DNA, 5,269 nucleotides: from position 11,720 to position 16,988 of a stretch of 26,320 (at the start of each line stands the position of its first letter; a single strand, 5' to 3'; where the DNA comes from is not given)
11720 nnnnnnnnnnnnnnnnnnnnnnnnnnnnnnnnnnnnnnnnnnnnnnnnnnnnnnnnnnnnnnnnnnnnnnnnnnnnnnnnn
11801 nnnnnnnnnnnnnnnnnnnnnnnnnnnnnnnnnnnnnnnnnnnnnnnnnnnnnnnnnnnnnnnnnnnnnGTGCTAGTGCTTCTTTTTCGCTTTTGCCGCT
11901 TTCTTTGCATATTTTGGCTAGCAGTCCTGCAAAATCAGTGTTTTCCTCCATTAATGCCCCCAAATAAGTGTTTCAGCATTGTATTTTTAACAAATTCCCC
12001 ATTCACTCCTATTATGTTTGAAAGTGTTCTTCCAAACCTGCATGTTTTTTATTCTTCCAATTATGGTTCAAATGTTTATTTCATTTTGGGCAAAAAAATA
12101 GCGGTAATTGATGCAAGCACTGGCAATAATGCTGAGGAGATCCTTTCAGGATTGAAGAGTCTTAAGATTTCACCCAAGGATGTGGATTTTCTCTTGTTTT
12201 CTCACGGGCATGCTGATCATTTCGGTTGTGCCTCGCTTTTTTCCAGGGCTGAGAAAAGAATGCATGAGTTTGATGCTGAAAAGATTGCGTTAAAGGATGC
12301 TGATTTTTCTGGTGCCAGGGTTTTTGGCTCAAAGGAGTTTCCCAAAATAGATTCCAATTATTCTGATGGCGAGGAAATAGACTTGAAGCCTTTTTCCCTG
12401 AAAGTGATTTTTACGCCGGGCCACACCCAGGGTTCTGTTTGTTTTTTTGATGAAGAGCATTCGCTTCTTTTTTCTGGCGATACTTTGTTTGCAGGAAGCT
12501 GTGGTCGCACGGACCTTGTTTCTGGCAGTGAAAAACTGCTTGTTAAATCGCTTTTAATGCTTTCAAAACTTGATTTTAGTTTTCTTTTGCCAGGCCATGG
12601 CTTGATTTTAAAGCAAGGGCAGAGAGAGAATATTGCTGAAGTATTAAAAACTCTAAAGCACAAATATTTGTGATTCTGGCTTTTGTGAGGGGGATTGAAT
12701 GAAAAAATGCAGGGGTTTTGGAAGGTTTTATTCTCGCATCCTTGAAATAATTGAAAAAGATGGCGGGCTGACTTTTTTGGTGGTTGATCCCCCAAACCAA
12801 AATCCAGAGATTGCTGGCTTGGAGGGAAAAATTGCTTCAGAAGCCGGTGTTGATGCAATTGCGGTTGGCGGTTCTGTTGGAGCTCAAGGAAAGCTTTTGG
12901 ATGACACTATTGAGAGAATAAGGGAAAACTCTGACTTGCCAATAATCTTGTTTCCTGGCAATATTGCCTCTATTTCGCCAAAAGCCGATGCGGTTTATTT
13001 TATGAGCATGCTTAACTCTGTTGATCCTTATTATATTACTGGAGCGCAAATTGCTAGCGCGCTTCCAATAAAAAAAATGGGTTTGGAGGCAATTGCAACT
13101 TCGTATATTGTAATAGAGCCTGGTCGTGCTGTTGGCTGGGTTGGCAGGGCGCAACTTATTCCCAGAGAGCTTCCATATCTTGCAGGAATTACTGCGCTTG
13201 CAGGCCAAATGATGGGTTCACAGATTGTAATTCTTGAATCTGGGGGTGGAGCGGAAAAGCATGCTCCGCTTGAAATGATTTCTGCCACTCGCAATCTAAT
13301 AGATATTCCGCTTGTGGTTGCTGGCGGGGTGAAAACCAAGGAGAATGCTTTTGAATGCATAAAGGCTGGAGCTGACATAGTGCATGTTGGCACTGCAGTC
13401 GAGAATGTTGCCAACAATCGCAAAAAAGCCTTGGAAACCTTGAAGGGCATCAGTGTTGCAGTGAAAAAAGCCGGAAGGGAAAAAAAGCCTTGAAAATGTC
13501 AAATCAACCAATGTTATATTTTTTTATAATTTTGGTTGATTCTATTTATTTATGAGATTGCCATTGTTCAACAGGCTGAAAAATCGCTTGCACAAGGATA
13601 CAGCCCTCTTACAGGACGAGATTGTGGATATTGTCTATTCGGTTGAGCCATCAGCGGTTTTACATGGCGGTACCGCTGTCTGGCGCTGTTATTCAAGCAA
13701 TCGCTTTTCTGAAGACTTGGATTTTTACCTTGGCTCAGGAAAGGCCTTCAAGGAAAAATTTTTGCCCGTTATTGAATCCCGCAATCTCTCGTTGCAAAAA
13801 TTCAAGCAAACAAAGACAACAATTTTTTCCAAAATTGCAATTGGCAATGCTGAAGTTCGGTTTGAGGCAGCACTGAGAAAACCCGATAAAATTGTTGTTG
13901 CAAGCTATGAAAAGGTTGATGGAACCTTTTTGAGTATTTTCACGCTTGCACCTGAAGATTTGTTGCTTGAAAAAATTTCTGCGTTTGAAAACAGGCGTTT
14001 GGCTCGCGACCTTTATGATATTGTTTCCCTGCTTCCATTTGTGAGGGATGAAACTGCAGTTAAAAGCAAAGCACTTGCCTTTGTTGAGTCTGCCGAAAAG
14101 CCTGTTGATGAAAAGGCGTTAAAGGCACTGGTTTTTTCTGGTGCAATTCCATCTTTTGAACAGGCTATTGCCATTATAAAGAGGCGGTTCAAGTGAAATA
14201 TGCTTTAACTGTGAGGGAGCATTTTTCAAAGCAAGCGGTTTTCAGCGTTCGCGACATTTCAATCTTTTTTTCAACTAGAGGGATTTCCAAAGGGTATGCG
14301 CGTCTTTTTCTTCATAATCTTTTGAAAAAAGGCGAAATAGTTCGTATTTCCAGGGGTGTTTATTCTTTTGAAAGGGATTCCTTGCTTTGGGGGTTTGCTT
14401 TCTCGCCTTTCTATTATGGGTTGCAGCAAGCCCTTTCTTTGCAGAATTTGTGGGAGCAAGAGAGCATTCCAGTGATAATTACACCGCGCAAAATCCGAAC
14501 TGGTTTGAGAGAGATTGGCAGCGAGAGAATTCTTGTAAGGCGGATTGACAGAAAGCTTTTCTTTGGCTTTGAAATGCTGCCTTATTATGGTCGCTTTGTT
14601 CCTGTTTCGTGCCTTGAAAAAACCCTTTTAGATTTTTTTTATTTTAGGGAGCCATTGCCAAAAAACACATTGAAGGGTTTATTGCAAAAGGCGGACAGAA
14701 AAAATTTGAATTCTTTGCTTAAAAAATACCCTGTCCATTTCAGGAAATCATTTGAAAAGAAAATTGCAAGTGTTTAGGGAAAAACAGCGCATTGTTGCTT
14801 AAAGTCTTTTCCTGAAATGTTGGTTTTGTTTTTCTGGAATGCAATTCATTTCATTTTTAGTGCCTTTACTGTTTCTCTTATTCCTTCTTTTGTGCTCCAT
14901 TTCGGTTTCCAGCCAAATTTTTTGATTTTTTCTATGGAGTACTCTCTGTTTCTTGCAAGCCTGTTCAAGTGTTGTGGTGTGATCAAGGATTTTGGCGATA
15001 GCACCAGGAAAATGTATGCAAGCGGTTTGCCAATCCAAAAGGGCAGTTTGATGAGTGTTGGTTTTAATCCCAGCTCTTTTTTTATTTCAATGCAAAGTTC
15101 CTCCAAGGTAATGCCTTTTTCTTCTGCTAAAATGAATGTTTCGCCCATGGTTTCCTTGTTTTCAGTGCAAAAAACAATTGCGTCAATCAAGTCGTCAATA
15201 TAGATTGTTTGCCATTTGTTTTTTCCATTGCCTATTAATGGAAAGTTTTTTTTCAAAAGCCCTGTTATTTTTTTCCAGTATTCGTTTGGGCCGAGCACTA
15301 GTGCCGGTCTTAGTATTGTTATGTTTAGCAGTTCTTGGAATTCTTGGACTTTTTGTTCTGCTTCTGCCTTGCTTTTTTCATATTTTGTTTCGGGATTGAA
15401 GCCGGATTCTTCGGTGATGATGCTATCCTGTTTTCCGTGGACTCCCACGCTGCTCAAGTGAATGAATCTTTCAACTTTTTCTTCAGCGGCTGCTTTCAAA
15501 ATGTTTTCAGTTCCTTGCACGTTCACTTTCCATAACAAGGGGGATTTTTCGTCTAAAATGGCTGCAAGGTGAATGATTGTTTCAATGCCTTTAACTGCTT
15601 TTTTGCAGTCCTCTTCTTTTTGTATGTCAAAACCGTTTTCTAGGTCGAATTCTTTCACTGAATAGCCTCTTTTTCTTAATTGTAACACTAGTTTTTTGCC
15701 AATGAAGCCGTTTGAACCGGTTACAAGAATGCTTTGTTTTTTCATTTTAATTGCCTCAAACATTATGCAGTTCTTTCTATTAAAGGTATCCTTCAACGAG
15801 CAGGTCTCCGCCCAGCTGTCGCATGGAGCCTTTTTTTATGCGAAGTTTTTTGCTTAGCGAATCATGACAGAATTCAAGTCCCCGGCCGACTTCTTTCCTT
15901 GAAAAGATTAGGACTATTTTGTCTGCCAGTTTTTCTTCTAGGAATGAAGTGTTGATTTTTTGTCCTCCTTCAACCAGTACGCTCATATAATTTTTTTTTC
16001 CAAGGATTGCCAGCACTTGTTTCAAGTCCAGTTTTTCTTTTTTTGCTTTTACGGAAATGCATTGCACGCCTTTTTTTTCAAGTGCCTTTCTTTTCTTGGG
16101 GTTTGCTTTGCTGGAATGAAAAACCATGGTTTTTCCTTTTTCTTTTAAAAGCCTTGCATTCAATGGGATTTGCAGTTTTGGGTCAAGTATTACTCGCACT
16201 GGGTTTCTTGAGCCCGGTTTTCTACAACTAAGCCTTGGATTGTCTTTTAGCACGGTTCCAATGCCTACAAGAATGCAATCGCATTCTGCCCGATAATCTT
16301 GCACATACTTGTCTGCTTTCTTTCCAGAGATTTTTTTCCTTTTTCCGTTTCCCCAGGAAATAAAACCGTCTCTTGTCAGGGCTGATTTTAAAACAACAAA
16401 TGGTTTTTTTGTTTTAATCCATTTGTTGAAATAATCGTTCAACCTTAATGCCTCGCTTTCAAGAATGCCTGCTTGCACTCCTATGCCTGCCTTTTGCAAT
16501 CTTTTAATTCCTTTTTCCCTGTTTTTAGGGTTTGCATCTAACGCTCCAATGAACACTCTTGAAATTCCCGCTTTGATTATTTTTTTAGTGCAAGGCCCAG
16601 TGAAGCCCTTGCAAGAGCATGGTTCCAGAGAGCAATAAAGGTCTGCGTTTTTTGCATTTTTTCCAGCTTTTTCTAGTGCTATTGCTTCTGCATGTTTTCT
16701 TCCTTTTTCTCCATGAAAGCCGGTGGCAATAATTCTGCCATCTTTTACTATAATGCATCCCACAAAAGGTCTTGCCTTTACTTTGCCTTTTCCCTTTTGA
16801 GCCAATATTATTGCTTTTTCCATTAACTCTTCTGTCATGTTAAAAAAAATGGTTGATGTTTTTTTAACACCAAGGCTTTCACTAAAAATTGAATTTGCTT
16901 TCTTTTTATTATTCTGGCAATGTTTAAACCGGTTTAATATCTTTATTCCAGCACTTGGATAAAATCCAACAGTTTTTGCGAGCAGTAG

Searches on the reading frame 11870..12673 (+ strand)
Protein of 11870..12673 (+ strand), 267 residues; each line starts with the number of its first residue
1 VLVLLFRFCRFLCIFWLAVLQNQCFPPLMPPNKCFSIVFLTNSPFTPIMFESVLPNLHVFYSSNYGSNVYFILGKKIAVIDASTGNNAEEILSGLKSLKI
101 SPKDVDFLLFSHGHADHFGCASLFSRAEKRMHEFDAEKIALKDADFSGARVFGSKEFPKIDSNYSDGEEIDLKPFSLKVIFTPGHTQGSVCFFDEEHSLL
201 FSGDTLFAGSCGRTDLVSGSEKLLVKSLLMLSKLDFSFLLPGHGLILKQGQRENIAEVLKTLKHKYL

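Call 18: search_protein_families(library=pfam, proteins=[window:11870-12673:+], max_evalue=0.001)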
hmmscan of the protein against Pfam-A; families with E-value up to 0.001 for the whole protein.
window:11870-12673:+ (267 aa): 3 families
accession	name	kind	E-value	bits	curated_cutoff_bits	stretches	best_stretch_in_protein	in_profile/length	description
PF00753.33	Lactamase_B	-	6.9e-29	101.6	22.7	1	66-243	5-196/196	Metallo-beta-lactamase superfamily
PF19583.5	ODP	-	1.4e-08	35.3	27.2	1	68-209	4-139/194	ODP family beta lactamase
PF12706.13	Lactamase_B_2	-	0.00023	21.2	27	1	80-204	5-142/200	Beta-lactamase superfamily domain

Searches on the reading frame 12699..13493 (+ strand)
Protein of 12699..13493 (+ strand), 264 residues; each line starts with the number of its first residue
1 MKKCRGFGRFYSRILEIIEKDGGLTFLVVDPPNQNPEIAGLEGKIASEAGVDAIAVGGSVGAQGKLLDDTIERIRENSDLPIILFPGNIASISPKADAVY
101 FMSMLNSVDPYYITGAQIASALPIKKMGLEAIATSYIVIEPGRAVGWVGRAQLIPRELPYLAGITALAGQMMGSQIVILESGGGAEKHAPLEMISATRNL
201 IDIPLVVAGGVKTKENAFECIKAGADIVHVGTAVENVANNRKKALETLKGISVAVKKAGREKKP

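Call 18: search_protein_families(library=pfam, proteins=[window:12699-13493:+], max_evalue=0.001)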
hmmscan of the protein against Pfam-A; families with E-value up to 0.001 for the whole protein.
window:12699-13493:+ (264 aa): 5 families
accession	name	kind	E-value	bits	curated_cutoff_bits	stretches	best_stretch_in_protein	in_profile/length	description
PF01884.23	PcrB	-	4.3e-46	157.6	23.9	1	28-244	11-221/226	PcrB family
PF01180.27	DHO_dh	-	2.3e-07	30.7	27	1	183-234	219-272/291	Dihydroorotate dehydrogenase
PF00478.31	IMPDH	-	1.2e-06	28.2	25.6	1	173-232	116-174/345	IMP dehydrogenase / GMP reductase domain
PF00977.27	His_biosynth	-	3.8e-06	27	23.6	1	185-254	56-127/228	Histidine biosynthesis protein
PF05690.20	ThiG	-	0.00024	21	23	1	181-244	157-217/247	Thiazole biosynthesis protein ThiG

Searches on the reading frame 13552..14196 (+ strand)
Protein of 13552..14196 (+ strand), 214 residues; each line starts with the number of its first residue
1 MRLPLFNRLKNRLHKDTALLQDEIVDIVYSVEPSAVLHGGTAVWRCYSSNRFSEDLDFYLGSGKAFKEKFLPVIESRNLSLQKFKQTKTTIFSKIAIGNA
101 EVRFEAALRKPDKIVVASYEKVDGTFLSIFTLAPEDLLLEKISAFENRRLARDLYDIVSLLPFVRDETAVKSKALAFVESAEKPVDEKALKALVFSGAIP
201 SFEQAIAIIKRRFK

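Call 18: search_protein_families(library=pfam, proteins=[window:13552-14196:+], max_evalue=0.001)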
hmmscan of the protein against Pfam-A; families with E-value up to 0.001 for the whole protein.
window:13552-14196:+ (214 aa): 1 family
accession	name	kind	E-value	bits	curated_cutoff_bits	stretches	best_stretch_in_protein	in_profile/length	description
PF08843.17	AbiEii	-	5.5e-16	59.7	22.5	1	32-189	12-199/238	Nucleotidyl transferase AbiEii toxin, Type IV TA system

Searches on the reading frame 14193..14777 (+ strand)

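Call 18: search_protein_families(library=pfam, proteins=[window:14193-14777:+], max_evalue=0.001)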
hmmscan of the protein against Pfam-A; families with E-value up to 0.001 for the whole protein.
window:14193-14777:+ (194 aa): 1 family
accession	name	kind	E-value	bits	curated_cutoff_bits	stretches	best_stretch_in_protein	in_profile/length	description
PF13338.12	AbiEi_4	-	5e-09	36.6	25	1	7-58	3-47/49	Transcriptional regulator, AbiEi antitoxin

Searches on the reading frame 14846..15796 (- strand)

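Call 18: search_protein_families(library=pfam, proteins=[window:14846-15796:-], max_evalue=0.001)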
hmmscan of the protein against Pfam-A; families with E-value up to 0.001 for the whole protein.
window:14846-15796:- (316 aa): 7 families
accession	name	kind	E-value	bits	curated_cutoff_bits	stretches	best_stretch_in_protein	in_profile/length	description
PF01370.27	Epimerase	-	9.7e-32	110.7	20.9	1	23-218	1-234/240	NAD dependent epimerase/dehydratase family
PF01073.25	3Beta_HSD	-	1.4e-22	80.5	22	1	24-251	1-278/280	3-beta hydroxysteroid dehydrogenase/isomerase family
PF16363.11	GDP_Man_Dehyd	-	3.5e-20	73.2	27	1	24-309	1-332/332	GDP-mannose 4,6 dehydratase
PF07993.18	NAD_binding_4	-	5.9e-18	65.4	20.1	1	60-179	78-214/258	Male sterility protein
PF04321.23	RmlD_sub_bind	-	4e-16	59.4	27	1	22-184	2-170/287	RmlD substrate binding domain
PF13460.12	NAD_binding_10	-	4.7e-11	43.3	27.2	1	57-167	47-146/184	NAD(P)H-binding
PF02719.21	Polysacc_synt_2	-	1.1e-07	31.8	20.2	1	57-116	62-128/293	Polysaccharide biosynthesis protein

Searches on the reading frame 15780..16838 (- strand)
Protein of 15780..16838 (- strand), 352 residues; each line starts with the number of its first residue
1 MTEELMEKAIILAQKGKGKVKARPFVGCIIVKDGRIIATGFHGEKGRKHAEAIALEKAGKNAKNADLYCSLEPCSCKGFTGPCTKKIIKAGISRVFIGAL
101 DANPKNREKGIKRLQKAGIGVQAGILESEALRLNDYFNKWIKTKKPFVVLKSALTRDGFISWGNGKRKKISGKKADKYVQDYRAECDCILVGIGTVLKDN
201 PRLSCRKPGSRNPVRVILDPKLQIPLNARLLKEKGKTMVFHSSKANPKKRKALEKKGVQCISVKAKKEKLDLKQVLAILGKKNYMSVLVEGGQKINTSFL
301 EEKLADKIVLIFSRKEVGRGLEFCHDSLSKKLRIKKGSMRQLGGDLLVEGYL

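Call 53: search_protein_families(library=pfam, proteins=[window:15780-16838:-], max_evalue=0.0001)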
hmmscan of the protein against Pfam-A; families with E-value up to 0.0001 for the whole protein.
window:15780-16838:- (352 aa): 4 families
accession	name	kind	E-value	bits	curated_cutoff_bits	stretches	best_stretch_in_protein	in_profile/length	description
PF01872.23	RibD_C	-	4.3e-42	144.6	24.1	1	146-347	1-196/197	RibD C-terminal domain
PF00383.29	dCMP_cyt_deam_1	-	6.8e-19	68.1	25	1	3-98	5-101/102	Cytidine and deoxycytidylate deaminase zinc-binding region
PF14437.12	MafB19-deam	-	1.6e-09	38.3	27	1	4-102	5-104/142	MafB19-like deaminase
PF18785.7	Inv-AAD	-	8.5e-07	29.3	26.5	0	32-122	8-115/129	Invertebrate-AID/APOBEC-deaminase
